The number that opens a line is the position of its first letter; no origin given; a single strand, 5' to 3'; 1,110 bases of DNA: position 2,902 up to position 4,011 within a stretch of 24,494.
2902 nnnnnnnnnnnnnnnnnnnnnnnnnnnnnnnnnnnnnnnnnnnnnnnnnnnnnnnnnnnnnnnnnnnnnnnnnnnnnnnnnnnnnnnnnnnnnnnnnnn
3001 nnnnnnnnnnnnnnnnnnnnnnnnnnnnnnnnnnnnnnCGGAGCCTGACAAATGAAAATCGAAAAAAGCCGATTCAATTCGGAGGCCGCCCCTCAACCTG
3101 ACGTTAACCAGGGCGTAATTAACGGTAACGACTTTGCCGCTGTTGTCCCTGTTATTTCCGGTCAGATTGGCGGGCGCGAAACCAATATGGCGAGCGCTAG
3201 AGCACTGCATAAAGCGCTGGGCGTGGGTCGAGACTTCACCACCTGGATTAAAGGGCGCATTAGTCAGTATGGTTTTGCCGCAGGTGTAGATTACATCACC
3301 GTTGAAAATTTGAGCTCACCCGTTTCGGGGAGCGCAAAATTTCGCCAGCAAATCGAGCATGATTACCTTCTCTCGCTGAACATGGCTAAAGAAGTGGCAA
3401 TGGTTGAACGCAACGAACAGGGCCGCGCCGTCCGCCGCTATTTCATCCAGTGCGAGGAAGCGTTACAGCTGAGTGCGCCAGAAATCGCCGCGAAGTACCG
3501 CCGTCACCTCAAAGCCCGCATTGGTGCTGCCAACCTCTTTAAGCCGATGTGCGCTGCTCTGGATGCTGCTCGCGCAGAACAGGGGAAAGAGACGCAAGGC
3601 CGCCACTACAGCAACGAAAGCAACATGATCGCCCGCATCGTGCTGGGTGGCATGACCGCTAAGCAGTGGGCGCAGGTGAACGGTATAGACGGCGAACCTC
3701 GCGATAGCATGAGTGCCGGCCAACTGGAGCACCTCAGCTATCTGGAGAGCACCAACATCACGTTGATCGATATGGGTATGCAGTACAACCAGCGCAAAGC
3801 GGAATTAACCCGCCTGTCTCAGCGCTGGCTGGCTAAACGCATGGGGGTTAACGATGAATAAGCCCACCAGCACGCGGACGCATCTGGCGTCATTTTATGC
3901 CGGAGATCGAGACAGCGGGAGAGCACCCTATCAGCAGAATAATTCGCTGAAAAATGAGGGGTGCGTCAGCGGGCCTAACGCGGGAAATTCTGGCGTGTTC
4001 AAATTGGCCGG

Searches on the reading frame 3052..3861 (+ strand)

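Call 10: search_protein_families(library=pfam, proteins=[window:3052-3861:+], max_evalue=0.01)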
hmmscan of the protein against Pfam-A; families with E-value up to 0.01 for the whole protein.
window:3052-3861:+ (269 aa): 1 family
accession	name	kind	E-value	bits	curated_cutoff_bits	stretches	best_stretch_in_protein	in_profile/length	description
PF08346.17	AntA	-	2.1e-23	83.1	27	1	48-121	2-68/68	AntA/AntB antirepressor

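Call 11: search_protein_families(library=phrogs, proteins=[window:3052-3861:+], max_evalue=0.001)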
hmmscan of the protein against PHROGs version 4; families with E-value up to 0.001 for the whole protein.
window:3052-3861:+ (269 aa): 7 families
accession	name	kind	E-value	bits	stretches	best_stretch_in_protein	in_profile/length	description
phrog_5817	-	transcription regulation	1.9e-41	143.4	1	31-148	11-122/210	anti-repressor Ant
phrog_377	-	transcription regulation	1.8e-26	94.3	1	31-147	5-113/213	anti-repressor Ant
phrog_63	-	transcription regulation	1.3e-19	71.8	1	33-249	119-307/431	anti-repressor Ant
phrog_2657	-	transcription regulation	3.3e-19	70.2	1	106-258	78-225/243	transcriptional regulator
phrog_6904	-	unknown function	1.4e-18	68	1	31-120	5-91/95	-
phrog_14211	-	transcription regulation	5.9e-17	63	1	32-139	2-132/234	anti-repressor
phrog_373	-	transcription regulation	1.5e-12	48.5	1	47-137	100-187/373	anti-repressor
